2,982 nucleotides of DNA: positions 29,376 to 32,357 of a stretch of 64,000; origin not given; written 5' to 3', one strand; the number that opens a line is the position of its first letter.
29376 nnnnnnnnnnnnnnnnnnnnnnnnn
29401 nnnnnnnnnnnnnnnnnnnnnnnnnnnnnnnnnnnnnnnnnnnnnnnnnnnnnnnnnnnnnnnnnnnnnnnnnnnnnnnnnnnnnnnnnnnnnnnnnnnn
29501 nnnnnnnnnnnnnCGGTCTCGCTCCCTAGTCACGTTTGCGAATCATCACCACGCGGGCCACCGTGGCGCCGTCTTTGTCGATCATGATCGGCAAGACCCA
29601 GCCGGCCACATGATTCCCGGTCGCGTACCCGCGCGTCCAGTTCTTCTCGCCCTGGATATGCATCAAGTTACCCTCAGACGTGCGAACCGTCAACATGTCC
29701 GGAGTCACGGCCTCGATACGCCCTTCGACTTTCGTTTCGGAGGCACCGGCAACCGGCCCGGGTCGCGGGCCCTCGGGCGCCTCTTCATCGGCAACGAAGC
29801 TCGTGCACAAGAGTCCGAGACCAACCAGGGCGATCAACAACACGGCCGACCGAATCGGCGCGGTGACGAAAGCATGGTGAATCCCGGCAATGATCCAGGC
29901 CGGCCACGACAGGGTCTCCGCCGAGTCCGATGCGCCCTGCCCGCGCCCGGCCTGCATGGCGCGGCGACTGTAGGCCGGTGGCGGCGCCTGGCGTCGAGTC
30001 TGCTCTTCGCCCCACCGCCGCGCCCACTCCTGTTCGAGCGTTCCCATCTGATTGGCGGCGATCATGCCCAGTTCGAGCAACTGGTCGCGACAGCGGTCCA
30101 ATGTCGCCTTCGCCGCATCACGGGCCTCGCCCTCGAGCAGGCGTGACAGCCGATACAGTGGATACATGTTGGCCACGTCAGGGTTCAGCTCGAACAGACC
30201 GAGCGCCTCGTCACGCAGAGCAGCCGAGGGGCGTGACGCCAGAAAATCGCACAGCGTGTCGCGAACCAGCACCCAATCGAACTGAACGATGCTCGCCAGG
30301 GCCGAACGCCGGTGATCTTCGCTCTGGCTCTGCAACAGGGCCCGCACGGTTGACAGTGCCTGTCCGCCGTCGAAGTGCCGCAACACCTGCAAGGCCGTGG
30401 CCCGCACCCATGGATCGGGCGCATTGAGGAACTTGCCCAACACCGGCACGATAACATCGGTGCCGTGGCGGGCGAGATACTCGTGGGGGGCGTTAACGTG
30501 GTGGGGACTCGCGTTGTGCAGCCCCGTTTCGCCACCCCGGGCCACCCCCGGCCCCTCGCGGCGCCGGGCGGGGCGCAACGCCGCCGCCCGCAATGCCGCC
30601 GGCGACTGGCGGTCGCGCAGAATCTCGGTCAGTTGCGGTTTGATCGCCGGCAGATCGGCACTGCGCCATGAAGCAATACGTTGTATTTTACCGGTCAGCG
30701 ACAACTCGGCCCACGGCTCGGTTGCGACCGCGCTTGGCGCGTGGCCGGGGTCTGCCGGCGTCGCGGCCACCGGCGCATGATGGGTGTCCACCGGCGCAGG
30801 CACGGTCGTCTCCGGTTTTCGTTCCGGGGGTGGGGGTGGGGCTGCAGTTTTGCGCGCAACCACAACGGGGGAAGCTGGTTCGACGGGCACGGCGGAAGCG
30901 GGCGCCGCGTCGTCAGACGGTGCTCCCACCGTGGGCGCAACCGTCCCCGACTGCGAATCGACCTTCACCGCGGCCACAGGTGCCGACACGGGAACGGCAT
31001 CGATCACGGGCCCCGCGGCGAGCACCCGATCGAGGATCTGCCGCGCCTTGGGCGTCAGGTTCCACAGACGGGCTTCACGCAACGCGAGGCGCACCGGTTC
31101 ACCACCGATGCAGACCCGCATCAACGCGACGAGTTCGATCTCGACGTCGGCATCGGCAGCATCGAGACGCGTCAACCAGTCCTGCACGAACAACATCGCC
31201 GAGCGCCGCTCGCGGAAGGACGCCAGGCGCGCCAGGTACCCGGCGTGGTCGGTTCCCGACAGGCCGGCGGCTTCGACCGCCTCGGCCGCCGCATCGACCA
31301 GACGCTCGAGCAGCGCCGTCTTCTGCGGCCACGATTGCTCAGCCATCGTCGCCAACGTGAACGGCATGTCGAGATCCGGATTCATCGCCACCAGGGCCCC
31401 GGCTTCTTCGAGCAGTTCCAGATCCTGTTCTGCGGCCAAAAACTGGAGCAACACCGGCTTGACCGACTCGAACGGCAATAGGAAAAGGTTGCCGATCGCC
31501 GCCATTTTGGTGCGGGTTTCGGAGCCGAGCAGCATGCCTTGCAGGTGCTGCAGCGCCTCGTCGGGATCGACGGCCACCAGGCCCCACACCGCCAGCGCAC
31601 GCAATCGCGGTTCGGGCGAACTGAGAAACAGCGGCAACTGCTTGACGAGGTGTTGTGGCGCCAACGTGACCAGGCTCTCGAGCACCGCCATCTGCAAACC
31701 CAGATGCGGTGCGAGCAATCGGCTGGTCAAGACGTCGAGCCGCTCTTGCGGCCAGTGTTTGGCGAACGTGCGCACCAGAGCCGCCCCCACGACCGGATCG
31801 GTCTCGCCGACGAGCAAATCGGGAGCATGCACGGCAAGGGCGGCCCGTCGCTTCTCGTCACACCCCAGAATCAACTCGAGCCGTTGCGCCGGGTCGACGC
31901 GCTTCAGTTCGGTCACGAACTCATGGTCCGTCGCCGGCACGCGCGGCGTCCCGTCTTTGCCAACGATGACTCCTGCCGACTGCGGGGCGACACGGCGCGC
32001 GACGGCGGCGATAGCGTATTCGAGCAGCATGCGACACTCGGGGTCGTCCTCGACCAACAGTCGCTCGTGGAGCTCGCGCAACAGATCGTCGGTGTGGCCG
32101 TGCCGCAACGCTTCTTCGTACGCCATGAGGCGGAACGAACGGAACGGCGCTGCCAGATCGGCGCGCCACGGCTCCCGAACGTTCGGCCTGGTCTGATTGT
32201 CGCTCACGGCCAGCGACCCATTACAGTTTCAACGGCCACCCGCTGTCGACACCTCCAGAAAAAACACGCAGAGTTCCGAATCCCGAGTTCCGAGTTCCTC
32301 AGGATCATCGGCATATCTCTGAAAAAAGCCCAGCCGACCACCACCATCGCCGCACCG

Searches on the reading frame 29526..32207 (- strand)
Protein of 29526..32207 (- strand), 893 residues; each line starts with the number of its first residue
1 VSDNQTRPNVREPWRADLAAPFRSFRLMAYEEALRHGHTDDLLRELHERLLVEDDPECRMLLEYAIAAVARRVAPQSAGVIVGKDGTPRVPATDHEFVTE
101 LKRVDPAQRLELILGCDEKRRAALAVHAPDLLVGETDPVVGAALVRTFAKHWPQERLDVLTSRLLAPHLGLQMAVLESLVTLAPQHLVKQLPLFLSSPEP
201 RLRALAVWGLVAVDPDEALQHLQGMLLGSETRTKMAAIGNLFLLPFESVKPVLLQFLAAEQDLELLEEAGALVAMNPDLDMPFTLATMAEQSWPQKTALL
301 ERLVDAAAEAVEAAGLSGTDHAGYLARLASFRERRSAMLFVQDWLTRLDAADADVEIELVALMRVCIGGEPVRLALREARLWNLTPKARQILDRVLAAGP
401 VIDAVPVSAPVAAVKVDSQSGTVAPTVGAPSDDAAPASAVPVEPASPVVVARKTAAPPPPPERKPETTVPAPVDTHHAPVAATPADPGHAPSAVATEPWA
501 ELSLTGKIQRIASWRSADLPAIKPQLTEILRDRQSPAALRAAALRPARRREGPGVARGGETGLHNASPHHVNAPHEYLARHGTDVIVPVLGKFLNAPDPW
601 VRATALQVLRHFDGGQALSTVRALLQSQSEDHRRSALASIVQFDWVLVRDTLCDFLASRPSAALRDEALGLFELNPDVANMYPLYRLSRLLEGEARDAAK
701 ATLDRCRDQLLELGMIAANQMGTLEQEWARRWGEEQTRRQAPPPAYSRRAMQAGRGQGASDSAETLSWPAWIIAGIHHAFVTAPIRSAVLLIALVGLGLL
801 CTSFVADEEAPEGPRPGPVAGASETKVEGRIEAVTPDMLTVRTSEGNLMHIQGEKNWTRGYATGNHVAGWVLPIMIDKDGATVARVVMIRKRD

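Call 33: search_protein_families(library=pfam, proteins=[window:29526-32207:-])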
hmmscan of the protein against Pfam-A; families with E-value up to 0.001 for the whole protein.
window:29526-32207:- (893 aa): 2 families
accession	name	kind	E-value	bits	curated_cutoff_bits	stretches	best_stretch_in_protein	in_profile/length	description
PF13646.12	HEAT_2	-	1e-13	51.8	27.7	2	587-668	1-83/88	HEAT repeats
PF02985.28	HEAT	-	6.3e-06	26.4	23.5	0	586-611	1-26/31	HEAT repeat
